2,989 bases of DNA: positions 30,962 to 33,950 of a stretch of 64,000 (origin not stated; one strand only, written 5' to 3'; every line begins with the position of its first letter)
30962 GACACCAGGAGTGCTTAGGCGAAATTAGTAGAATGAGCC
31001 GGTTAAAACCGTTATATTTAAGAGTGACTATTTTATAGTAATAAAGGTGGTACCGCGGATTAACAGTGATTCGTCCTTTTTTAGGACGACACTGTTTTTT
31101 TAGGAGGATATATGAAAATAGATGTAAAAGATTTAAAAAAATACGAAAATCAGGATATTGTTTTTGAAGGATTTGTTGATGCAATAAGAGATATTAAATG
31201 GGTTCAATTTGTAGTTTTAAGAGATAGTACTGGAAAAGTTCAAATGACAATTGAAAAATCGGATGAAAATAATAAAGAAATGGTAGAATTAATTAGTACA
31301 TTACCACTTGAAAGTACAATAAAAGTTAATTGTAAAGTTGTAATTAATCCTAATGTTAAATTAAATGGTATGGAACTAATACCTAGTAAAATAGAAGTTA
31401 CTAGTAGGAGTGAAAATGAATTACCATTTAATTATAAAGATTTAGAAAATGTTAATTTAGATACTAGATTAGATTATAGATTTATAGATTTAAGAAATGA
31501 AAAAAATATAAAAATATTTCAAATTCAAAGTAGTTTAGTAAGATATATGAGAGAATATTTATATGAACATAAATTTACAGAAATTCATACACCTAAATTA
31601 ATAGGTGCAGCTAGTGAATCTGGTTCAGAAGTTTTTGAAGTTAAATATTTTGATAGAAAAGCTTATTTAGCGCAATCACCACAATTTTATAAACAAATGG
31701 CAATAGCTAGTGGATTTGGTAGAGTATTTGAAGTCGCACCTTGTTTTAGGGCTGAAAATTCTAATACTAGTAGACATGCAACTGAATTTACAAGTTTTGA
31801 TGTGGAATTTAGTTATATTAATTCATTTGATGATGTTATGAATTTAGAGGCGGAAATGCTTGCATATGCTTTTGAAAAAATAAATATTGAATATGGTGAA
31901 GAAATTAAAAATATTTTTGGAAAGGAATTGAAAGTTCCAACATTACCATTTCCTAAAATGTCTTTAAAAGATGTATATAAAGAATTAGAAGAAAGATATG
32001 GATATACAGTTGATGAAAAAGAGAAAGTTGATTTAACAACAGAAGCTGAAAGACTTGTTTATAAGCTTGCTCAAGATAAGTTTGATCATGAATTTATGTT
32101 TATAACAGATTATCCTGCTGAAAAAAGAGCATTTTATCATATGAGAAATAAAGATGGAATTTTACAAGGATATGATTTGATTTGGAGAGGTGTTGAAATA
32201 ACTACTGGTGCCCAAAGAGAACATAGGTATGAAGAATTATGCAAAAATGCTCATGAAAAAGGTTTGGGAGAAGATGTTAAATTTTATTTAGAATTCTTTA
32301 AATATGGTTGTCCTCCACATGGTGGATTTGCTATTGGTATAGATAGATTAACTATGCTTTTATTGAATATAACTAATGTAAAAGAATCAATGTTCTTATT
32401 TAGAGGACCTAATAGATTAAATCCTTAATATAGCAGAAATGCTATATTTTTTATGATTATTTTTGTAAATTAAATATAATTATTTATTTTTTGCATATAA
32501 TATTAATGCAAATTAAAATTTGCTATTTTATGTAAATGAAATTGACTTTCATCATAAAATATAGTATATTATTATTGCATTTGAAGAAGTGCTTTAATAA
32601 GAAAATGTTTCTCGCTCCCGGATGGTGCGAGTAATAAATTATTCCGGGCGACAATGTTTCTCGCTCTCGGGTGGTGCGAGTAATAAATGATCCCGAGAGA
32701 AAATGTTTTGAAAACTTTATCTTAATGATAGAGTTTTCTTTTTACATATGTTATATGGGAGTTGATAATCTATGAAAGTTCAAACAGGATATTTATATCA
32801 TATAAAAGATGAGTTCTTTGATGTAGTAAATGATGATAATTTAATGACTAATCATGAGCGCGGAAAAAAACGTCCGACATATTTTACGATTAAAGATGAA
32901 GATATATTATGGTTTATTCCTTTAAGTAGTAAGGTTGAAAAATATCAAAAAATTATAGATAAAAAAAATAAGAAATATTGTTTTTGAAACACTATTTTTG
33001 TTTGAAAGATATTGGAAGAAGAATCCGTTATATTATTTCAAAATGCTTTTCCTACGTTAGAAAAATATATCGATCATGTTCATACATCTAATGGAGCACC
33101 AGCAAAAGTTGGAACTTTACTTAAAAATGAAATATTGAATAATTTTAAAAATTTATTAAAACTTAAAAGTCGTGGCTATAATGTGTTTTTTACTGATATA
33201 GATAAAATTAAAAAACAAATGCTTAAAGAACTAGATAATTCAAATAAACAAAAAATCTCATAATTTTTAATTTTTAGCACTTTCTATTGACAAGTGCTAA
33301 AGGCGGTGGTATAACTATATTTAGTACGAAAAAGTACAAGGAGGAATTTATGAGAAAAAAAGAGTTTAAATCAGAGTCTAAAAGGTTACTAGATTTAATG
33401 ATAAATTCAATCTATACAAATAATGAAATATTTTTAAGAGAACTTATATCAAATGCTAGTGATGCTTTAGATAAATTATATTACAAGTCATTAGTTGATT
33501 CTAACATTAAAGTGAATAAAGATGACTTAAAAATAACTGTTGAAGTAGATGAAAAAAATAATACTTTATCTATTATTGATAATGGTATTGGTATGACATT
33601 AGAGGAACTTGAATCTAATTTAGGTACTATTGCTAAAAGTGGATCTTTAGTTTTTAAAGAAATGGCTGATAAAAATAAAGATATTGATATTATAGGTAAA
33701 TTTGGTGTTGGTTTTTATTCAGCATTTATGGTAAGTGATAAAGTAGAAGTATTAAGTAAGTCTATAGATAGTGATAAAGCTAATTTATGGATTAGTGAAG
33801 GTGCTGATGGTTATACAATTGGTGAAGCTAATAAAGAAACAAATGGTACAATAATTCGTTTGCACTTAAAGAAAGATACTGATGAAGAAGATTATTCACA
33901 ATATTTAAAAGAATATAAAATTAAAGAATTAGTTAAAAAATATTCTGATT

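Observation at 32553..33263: Type III toxin-antitoxin-like locus: tandem pseudoknot RNA repeats upstream of a ToxN/AbiQ-like gene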

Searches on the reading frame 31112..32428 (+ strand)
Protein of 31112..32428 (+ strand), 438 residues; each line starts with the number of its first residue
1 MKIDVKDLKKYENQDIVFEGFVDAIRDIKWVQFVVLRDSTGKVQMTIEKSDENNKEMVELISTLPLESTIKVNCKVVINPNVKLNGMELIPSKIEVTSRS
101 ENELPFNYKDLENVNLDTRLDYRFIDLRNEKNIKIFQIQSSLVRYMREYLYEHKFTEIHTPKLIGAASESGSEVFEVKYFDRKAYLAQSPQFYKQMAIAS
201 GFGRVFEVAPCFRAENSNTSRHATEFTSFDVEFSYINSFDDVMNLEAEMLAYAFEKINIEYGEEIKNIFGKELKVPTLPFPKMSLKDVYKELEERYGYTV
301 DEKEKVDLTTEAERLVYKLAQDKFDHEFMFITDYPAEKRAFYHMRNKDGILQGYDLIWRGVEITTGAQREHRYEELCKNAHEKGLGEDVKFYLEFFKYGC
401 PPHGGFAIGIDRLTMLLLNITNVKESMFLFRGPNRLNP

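Call 33: find_encoding_contigs(protein=window:31112-32428:+, flank=2500, max_places=8)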
Protein window:31112-32428:+ (438 aa): 1 contig read that carries it; 1 place shown.
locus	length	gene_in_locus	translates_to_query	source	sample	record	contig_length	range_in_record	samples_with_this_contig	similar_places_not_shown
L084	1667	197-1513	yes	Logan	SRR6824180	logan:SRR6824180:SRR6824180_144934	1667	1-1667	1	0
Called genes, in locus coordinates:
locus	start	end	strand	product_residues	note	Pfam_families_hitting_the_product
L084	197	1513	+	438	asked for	PF01336:tRNA_anti-codon, PF00152:tRNA-synt_2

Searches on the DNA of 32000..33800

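Call 5: search_rna_families(source=window, start=32000, end=33800, threshold=evalue, max_evalue=10, show_alignments=3)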
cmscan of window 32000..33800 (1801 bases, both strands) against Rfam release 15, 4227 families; matches with E-value up to 10: 3.
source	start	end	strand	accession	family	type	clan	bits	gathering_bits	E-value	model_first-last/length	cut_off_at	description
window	32629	32742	+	RF02713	MCS4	Gene; sRNA;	-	22.6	56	2.2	1-123/123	no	Mycoplasma sRNA MCS4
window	32070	32145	-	RF01586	snoR09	Gene; snRNA; snoRNA; CD-box;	-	20.7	50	7.7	1-84/84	no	small nucleolar RNA snoR09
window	32082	32148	-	RF01168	SNORD126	Gene; snRNA; snoRNA; CD-box;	-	17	55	4.7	1-77/77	no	Small nucleolar RNA SNORD126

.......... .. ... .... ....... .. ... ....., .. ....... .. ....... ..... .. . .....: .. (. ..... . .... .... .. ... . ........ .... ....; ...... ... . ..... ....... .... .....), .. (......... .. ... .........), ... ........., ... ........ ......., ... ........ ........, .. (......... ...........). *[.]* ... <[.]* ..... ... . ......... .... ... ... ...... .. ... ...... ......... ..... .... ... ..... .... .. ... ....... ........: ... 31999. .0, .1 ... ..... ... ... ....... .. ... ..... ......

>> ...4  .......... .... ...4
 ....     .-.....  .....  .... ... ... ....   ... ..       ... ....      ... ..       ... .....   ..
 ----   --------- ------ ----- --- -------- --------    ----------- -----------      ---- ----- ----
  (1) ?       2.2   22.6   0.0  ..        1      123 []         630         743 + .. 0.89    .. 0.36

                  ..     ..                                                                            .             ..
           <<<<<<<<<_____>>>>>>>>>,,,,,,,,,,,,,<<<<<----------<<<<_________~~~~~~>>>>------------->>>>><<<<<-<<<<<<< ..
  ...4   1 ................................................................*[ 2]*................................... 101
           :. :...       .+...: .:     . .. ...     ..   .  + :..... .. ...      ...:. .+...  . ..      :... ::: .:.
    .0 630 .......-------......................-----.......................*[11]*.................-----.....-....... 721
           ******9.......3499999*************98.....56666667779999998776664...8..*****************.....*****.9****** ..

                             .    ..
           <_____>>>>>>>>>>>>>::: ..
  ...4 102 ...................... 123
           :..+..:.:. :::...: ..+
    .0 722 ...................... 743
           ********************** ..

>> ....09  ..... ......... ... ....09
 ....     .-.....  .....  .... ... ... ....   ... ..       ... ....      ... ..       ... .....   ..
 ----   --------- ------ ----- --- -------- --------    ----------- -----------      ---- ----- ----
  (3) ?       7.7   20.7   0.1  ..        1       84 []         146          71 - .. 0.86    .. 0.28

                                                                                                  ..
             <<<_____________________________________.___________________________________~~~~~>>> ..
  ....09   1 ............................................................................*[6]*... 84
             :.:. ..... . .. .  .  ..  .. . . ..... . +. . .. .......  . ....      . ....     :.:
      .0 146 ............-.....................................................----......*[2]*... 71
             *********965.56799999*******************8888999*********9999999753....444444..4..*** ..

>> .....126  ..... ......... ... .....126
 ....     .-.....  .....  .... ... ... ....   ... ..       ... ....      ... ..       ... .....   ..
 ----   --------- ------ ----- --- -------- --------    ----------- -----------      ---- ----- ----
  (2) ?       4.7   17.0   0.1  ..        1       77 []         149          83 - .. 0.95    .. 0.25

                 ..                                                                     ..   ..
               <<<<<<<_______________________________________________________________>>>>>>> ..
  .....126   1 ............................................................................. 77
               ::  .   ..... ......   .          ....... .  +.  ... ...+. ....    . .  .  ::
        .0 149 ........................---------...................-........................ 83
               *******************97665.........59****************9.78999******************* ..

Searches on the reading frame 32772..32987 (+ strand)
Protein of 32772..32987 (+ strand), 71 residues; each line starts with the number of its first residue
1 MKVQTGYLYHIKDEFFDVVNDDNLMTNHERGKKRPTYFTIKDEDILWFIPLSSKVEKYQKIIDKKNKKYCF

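Call 8: search_protein_families(library=pfam, proteins=[window:32772-32984:+], max_evalue=10)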
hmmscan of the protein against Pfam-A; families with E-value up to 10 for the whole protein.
seq(71 aa): 0 families

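Call 32: find_encoding_contigs(protein=window:32772-32987:+, flank=2000, max_places=6)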
Protein window:32772-32987:+ (71 aa): 2 contigs read that carry it; 1 place shown.
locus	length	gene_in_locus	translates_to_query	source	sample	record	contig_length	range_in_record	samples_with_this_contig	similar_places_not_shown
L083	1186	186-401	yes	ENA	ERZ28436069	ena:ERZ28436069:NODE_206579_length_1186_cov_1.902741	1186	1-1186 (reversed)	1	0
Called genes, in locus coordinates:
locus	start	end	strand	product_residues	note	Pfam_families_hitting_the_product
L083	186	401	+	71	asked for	-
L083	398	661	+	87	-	-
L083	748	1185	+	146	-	?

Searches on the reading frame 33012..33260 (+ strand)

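Call 8: search_protein_families(library=pfam, proteins=[window:33012-33260:+], max_evalue=10)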
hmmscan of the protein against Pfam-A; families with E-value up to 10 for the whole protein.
seq(83 aa): 1 family
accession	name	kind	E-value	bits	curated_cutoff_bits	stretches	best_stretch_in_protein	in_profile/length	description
PF05062.17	RICH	-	0.15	12.9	23.2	1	39-80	16-58/82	RICH domain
